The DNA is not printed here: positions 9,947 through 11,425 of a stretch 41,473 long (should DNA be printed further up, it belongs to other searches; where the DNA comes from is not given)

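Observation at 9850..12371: Divergent three-gene glyco-module: Cys-rich collagen-like (GXT)n protein, GT2+TPR protein-type glycosyltransferase, orphan hyper-acidic peptide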

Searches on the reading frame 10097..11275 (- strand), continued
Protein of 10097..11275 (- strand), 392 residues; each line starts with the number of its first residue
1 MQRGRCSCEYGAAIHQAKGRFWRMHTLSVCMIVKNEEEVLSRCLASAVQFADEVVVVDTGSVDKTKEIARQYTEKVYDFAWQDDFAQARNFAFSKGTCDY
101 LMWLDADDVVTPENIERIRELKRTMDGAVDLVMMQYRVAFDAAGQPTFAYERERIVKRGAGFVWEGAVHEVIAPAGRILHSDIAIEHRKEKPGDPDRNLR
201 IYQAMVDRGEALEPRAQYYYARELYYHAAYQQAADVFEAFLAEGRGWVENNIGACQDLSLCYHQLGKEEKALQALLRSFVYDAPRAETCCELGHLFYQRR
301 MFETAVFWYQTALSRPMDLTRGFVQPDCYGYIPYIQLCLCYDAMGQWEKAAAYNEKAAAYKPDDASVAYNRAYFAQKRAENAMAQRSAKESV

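Call 25: find_encoding_contigs(protein=P0140, flank=10000, max_places=4)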
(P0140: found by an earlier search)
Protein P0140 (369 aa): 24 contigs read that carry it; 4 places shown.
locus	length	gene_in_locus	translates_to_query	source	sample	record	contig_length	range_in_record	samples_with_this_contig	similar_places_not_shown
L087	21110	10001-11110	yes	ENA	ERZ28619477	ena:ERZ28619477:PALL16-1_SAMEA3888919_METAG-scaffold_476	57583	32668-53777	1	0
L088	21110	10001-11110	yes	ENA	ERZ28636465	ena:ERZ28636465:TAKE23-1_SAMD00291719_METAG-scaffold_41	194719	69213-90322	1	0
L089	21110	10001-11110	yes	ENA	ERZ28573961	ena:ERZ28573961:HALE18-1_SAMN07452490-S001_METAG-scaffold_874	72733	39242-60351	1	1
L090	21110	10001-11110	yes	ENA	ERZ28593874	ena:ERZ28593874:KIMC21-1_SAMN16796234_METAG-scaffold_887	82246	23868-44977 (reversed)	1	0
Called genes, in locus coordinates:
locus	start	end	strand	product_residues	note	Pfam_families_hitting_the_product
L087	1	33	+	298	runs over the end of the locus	PF01370:Epimerase, PF02719:Polysacc_synt_2 (weak), PF04321:RmlD_sub_bind, PF16363:GDP_Man_Dehyd, PF07993:NAD_binding_4 (weak)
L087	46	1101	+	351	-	PF00106:adh_short (faint), PF01073:3Beta_HSD, PF01370:Epimerase, PF02719:Polysacc_synt_2, PF04321:RmlD_sub_bind, PF07993:NAD_binding_4, PF16363:GDP_Man_Dehyd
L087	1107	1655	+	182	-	PF00908:dTDP_sugar_isom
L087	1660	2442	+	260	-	PF01061:ABC2_membrane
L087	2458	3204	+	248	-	PF00005:ABC_tran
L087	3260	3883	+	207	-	PF13302:Acetyltransf_3, PF00583:Acetyltransf_1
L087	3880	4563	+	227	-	PF06912:DUF1275, PF04246:RseC_MucC (faint)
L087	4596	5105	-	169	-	PF14196:ATC_hydrolase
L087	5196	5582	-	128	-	PF04439:Adenyl_transf, PF01909:NTP_transf_2, PF18765:Polbeta (weak)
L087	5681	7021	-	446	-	PF02550:AcetylCoA_hydro, PF13336:AcetylCoA_hyd_C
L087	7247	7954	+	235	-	PF01128:IspD, PF12804:NTP_transf_3 (weak)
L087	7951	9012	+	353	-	PF01073:3Beta_HSD, PF01370:Epimerase, PF02719:Polysacc_synt_2 (faint), PF04321:RmlD_sub_bind (weak), PF07993:NAD_binding_4, PF16363:GDP_Man_Dehyd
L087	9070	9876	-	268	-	-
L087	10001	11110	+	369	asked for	PF00535:Glycos_transf_2, PF10111:Glyco_tranf_2_2 (weak), PF13181:TPR_8 (faint), PF00515:TPR_1 (faint)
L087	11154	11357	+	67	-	-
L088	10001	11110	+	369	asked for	PF00535:Glycos_transf_2, PF10111:Glyco_tranf_2_2 (weak), PF13181:TPR_8 (faint), PF00515:TPR_1 (faint)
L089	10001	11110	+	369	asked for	PF00535:Glycos_transf_2, PF10111:Glyco_tranf_2_2 (weak), PF13181:TPR_8 (faint), PF00515:TPR_1 (faint)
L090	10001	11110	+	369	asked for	PF00535:Glycos_transf_2, PF10111:Glyco_tranf_2_2 (weak), PF13181:TPR_8 (faint), PF00515:TPR_1 (faint)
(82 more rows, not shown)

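Call 34: search_protein_families(library=pfam, alignment_id=A3, max_evalue=0.001)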
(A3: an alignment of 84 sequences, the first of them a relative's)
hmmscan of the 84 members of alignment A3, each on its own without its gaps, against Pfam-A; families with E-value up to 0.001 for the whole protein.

A. member 1, L002:6670-7914:+ (415 aa): 2 families
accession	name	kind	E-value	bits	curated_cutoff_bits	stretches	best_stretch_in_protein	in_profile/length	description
PF18573.7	BclA_C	-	7.6e-43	145.9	38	1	289-415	1-128/128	BclA C-terminal domain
PF01391.23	Collagen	-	5.2e-34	116.2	27.2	1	65-121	1-57/60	Collagen triple helix repeat (20 copies)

B. families by the number of members that match (of 84 scanned): 5 families
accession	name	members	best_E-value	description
PF01391.23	Collagen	84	9.6e-74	Collagen triple helix repeat (20 copies)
PF18573.7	BclA_C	29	2.3e-47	BclA C-terminal domain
PF02018.23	CBM_4_9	1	3.9e-06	Carbohydrate binding domain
PF00386.27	C1q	1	0.00044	C1q domain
PF04862.18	DUF642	1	0.00054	Protein of unknown function (DUF642)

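Call 36: find_homologous_proteins(query=L013:512-1564:+)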
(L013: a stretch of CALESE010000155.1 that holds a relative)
Query L013:512-1564:+ (351 aa): 7278 proteins with E <= 0.001 among 8000 candidates; the best 120 are listed.
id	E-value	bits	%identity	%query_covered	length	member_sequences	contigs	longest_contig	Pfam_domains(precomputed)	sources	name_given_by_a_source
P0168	1.3e-235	799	98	100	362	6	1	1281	PF10111.15,PF00515.35,PF23558.2,PF12895.14,PF13181.13,PF00535.33,PF07719.24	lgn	-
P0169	1.4e-217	740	91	100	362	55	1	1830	PF10111.15,PF00515.35,PF23558.2,PF00535.33,PF07719.24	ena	-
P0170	2.7e-217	739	91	100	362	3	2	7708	PF10111.15,PF00515.35,PF00535.33,PF07719.24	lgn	-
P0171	3.3e-217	739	91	100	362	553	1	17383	PF10111.15,PF00515.35,PF00535.33,PF07719.24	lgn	-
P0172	4.9e-216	735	90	100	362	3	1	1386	PF10111.15,PF00515.35,PF00535.33,PF07719.24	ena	-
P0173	5.8e-212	722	88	100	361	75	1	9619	PF10111.15,PF00515.35,PF23558.2,PF13424.13,PF13181.13,PF00535.33,PF07719.24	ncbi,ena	-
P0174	3.5e-206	702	86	100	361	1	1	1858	PF10111.15,PF00515.35,PF23558.2,PF13424.13,PF13181.13,PF00535.33,PF07719.24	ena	-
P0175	9.3e-206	701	85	100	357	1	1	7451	PF10111.15,PF00515.35,PF13181.13,PF00535.33,PF07719.24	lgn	-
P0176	1.1e-205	701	85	100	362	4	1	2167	PF10111.15,PF00515.35,PF23558.2,PF00535.33,PF07719.24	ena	-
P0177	1.6e-203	694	84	100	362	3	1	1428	PF10111.15,PF00515.35,PF13181.13,PF00535.33,PF07719.24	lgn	-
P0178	1.9e-203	693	84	100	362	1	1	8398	PF10111.15,PF00515.35,PF13181.13,PF00535.33,PF07719.24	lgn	-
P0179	3.0e-203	693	86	100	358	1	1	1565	PF10111.15,PF00535.33,PF07719.24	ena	-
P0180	3.4e-203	693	86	98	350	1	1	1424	PF10111.15,PF00515.35,PF23558.2,PF13181.13,PF00535.33,PF07719.24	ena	-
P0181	5.8e-202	689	83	100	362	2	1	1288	PF10111.15,PF00515.35,PF13181.13,PF00535.33,PF07719.24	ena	-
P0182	3.1e-196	670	85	100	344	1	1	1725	PF10111.15,PF00515.35,PF00535.33,PF07719.24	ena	-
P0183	1.6e-194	664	82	98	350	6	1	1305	PF10111.15,PF00515.35,PF23558.2,PF13181.13,PF00535.33,PF07719.24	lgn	-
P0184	5.5e-193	659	81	98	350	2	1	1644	PF14559.13,PF00515.35,PF23558.2,PF13424.13,PF13181.13,PF00535.33,PF07719.24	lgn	-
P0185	1.2e-192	658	82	100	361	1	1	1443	PF10111.15,PF00535.33,PF07719.24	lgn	-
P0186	1.6e-176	605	78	100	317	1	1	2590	PF10111.15,PF00515.35,PF00535.33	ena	-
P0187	2.9e-168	578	71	100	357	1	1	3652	PF00515.35,PF23558.2,PF00535.33,PF07719.24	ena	-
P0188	4.0e-160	551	68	99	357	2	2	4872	PF10111.15,PF00515.35,PF13181.13,PF00535.33,PF07719.24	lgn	-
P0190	1.2e-156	540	66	100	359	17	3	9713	PF10111.15,PF00535.33,PF07719.24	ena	-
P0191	6.2e-156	537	66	99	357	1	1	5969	PF00515.35,PF00535.33,PF07719.24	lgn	-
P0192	6.0e-155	534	64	100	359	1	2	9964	PF00515.35,PF13181.13,PF00535.33,PF07719.24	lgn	-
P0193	1.1e-154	533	63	100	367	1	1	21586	PF10111.15,PF00535.33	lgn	-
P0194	2.7e-154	532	65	100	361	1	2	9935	PF14559.13,PF10111.15,PF00515.35,PF12895.14,PF00535.33,PF07719.24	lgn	-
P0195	3.2e-154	532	65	100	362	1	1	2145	PF00515.35,PF00535.33,PF07719.24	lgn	-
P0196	1.6e-153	529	65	100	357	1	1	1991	PF00515.35,PF00535.33,PF07719.24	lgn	-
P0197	2.9e-153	528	63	98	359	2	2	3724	PF00535.33,PF07719.24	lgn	-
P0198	5.1e-153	528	63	100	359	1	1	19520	PF14559.13,PF10111.15,PF00515.35,PF12895.14,PF13432.13,PF13428.13,PF00535.33,PF07719.24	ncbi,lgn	-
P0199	2.9e-152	525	64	100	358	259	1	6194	PF10111.15,PF00535.33,PF07719.24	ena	-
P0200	3.4e-152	525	64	99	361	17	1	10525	PF10111.15,PF00515.35,PF23558.2,PF13181.13,PF00535.33,PF07719.24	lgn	-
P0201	2.2e-151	522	64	100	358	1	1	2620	PF10111.15,PF00515.35,PF13424.13,PF00535.33,PF07719.24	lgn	-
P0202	4.8e-151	521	64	99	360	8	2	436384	PF10111.15,PF00535.33,PF07719.24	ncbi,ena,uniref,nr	ncbi:glycosyltransferase [Metaclostridioides mangenotii]|uniref:glycosyltransferase n=1 Tax=Metaclos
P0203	9.7e-151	520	62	100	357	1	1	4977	PF10111.15,PF00535.33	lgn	-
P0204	1.8e-150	519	63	100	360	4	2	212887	PF10111.15,PF00515.35,PF00535.33,PF07719.24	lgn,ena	-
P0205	1.8e-150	519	62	100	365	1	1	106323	PF14559.13,PF10111.15,PF00515.35,PF12895.14,PF21033.5,PF00535.33,PF07719.24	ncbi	-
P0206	2.0e-150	519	61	100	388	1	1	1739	PF14559.13,PF10111.15,PF00535.33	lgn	-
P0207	2.5e-150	519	62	100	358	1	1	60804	PF00515.35,PF13181.13,PF00535.33,PF07719.24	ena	-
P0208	4.5e-150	518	61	100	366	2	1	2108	PF10111.15,PF12895.14,PF00535.33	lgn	-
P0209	1.1e-149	517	62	100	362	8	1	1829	PF10111.15,PF00535.33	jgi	-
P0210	1.3e-149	516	63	99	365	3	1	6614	PF10111.15,PF00515.35,PF00535.33,PF07719.24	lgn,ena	-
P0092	1.6e-149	516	61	100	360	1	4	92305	PF14559.13,PF10111.15,PF00515.35,PF12895.14,PF00535.33,PF07719.24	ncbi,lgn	-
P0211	3.4e-149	515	65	100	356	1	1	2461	PF14559.13,PF10111.15,PF00535.33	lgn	-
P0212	5.4e-149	514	61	100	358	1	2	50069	PF10111.15,PF00515.35,PF12895.14,PF13424.13,PF21033.5,PF13428.13,PF13181.13,PF00535.33,PF07719.24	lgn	-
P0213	7.5e-149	514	62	100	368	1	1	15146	PF10111.15,PF00535.33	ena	-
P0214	9.3e-149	514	61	100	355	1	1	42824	PF10111.15,PF00515.35,PF00535.33,PF07719.24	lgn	-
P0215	1.3e-148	513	62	100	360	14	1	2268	PF10111.15,PF00515.35,PF00535.33,PF07719.24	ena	-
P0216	1.4e-148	513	63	100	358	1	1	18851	PF10111.15,PF00535.33,PF07719.24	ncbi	-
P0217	1.8e-148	513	63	100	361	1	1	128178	PF10111.15,PF12895.14,PF00535.33,PF07719.24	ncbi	-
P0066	2.2e-148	512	61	100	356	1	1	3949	PF10111.15,PF00515.35,PF00535.33,PF07719.24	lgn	-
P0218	2.2e-148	512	61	100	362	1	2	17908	PF14559.13,PF10111.15,PF00515.35,PF12895.14,PF00535.33,PF07719.24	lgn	-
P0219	7.6e-148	511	61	100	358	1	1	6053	PF10111.15,PF00535.33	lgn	-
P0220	1.1e-147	510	61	99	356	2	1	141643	PF13181.13,PF00535.33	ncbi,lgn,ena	-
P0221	2.4e-147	509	61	100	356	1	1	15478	PF10111.15,PF00535.33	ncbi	-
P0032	2.5e-147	509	60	100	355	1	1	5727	PF14559.13,PF10111.15,PF00515.35,PF00535.33,PF07719.24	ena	-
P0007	4.4e-147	508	60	100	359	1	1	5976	PF00515.35,PF13181.13,PF00535.33,PF07719.24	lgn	-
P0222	7.8e-147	507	58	100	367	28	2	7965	PF00535.33,PF07719.24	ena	-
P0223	8.3e-147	507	62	98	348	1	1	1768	PF10111.15,PF00535.33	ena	-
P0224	1.6e-146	506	60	100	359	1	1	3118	PF14559.13,PF10111.15,PF00515.35,PF12895.14,PF21033.5,PF00535.33,PF07719.24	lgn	-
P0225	2.0e-146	506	63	100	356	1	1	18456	PF10111.15,PF00515.35,PF13181.13,PF00535.33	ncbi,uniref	ncbi:MAG: tetratricopeptide repeat-containing glycosyltransferase family 2 protein [Romboutsia sp.]|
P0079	2.8e-146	505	59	100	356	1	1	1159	PF10111.15,PF00515.35,PF12895.14,PF13424.13,PF13181.13,PF00535.33,PF07719.24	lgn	-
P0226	4.4e-146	505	61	100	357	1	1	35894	PF10111.15,PF00515.35,PF13181.13,PF00535.33,PF07719.24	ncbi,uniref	ncbi:tetratricopeptide repeat-containing glycosyltransferase family 2 protein [Paraclostridium dentu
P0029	4.9e-146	505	60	100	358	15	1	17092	PF14559.13,PF00515.35,PF12895.14,PF00535.33,PF07719.24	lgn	-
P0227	5.3e-146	505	61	100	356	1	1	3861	PF10111.15,PF00535.33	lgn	-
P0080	6.4e-146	504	59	100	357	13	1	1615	PF14559.13,PF00515.35,PF12895.14,PF13424.13,PF13176.13,PF13432.13,PF13428.13,PF13181.13,PF00535.33,PF07719.24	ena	-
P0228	8.6e-146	504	63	100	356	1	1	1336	PF10111.15,PF00515.35,PF00535.33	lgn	-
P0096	9.3e-146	504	60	100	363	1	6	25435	PF00535.33,PF07719.24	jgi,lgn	jgi:glycosyltransferase involved in cell wall biosynthesis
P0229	1.0e-145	504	60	100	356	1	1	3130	PF10111.15,PF00515.35,PF00535.33,PF07719.24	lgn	-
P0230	1.2e-145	503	63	100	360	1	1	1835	PF10111.15,PF00515.35,PF13181.13,PF00535.33,PF07719.24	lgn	-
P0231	1.3e-145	503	62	100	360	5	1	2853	PF10111.15,PF00515.35,PF13181.13,PF00535.33,PF07719.24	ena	-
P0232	1.7e-145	503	61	100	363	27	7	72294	PF10111.15,PF00535.33,PF07719.24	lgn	-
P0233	1.8e-145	503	63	100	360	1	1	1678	PF10111.15,PF00515.35,PF13181.13,PF00535.33,PF07719.24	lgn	-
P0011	2.4e-145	502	49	100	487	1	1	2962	PF10111.15,PF00535.33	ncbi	-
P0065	2.8e-145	502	60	100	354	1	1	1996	PF10111.15,PF00535.33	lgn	-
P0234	2.8e-145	502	61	100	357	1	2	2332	PF10111.15,PF00515.35,PF00535.33,PF07719.24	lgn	-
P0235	3.6e-145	502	62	100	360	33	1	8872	PF10111.15,PF00515.35,PF13181.13,PF00535.33,PF07719.24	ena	-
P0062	4.2e-145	502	58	100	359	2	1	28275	PF14559.13,PF00515.35,PF13181.13,PF00535.33,PF07719.24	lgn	-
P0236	6.1e-145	501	61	100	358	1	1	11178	PF00535.33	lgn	-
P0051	8.7e-145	501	59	100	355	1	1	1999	PF10111.15,PF00515.35,PF00535.33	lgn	-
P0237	1.0e-144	500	61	100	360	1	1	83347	PF10111.15,PF00515.35,PF13181.13,PF00535.33,PF07719.24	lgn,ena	-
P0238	1.3e-144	500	63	100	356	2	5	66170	PF10111.15,PF00535.33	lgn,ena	-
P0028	1.3e-144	500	62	100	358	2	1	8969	PF10111.15,PF00535.33,PF07719.24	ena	-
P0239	1.5e-144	500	61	100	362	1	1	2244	PF14559.13,PF10111.15,PF12895.14,PF00535.33,PF07719.24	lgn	-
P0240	1.8e-144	499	59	100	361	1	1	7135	PF10111.15,PF00535.33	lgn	-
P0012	2.1e-144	499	57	100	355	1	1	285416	PF00535.33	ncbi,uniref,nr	ncbi:tetratricopeptide repeat-containing glycosyltransferase family 2 protein [Zongyangia hominis]|u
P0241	3.1e-144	499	61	100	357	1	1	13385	PF10111.15,PF00535.33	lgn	-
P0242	3.5e-144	499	59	100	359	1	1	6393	PF00535.33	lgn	-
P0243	5.6e-144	498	61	100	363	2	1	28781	PF10111.15,PF00535.33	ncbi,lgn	-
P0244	6.4e-144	498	60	98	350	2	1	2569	PF12895.14,PF00535.33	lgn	-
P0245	7.4e-144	497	59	100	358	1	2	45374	PF10111.15,PF00535.33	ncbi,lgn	-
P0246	8.2e-144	497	60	100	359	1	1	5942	PF10111.15,PF00535.33,PF07719.24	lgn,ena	-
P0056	8.3e-144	497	59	99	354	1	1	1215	PF00535.33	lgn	-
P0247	1.2e-143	497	60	100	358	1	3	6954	PF10111.15,PF00515.35,PF00535.33,PF07719.24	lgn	-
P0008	1.6e-143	496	58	100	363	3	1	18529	PF00535.33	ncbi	-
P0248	1.9e-143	496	61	100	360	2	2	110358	PF10111.15,PF00515.35,PF13181.13,PF00535.33,PF07719.24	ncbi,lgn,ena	-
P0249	2.1e-143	496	61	100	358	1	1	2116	PF10111.15,PF00515.35,PF00535.33,PF07719.24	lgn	-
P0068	2.2e-143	496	59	100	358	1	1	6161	PF10111.15,PF00515.35,PF12895.14,PF00535.33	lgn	-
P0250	2.3e-143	496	60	100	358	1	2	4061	PF10111.15,PF00535.33,PF07719.24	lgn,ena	-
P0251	2.4e-143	496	61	100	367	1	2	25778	PF10111.15,PF00535.33,PF07719.24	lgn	-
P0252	3.6e-143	495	59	100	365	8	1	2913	PF00515.35,PF13428.13,PF00535.33,PF07719.24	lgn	-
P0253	5.7e-143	495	59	100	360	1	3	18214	PF10111.15,PF00515.35,PF00535.33,PF07719.24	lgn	-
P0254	6.3e-143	494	60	100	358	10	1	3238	PF10111.15,PF00535.33,PF07719.24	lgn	-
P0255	7.6e-143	494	62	100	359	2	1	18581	PF10111.15,PF00515.35,PF00535.33,PF07719.24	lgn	-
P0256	1.2e-142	493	60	100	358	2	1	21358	PF14559.13,PF10111.15,PF00515.35,PF00535.33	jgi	jgi:glycosyltransferase involved in cell wall biosynthesis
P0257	1.2e-142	493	57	100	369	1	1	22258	PF10111.15,PF00535.33,PF07719.24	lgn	-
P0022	2.2e-142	493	58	100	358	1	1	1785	PF00535.33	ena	-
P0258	2.9e-142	492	61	100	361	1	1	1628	PF10111.15,PF00535.33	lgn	-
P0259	3.0e-142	492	62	99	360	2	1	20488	PF10111.15,PF00515.35,PF00535.33,PF07719.24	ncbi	-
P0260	4.6e-142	492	59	100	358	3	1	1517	PF10111.15,PF00515.35,PF13181.13,PF00535.33,PF07719.24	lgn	-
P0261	4.7e-142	492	60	98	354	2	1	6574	PF14559.13,PF10111.15,PF00515.35,PF13424.13,PF13176.13,PF13432.13,PF00535.33,PF07719.24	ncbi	-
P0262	6.9e-142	491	59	100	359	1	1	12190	PF10111.15,PF00535.33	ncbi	-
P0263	9.0e-142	491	59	100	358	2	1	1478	PF10111.15,PF00515.35,PF00535.33,PF07719.24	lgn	-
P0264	1.1e-141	490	59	100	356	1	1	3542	PF10111.15,PF13181.13,PF00535.33,PF07719.24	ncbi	ncbi:MAG: glycosyltransferase [Peptostreptococcaceae bacterium]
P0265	1.3e-141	490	60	100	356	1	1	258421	PF00515.35,PF00535.33,PF07719.24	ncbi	-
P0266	1.5e-141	490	60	99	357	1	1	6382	PF10111.15,PF13181.13,PF00535.33,PF07719.24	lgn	-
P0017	1.6e-141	490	57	100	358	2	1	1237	PF00535.33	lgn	-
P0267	1.8e-141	490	57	100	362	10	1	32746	PF00515.35,PF00535.33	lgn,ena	-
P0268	1.9e-141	490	61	100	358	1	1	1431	PF10111.15,PF00535.33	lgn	-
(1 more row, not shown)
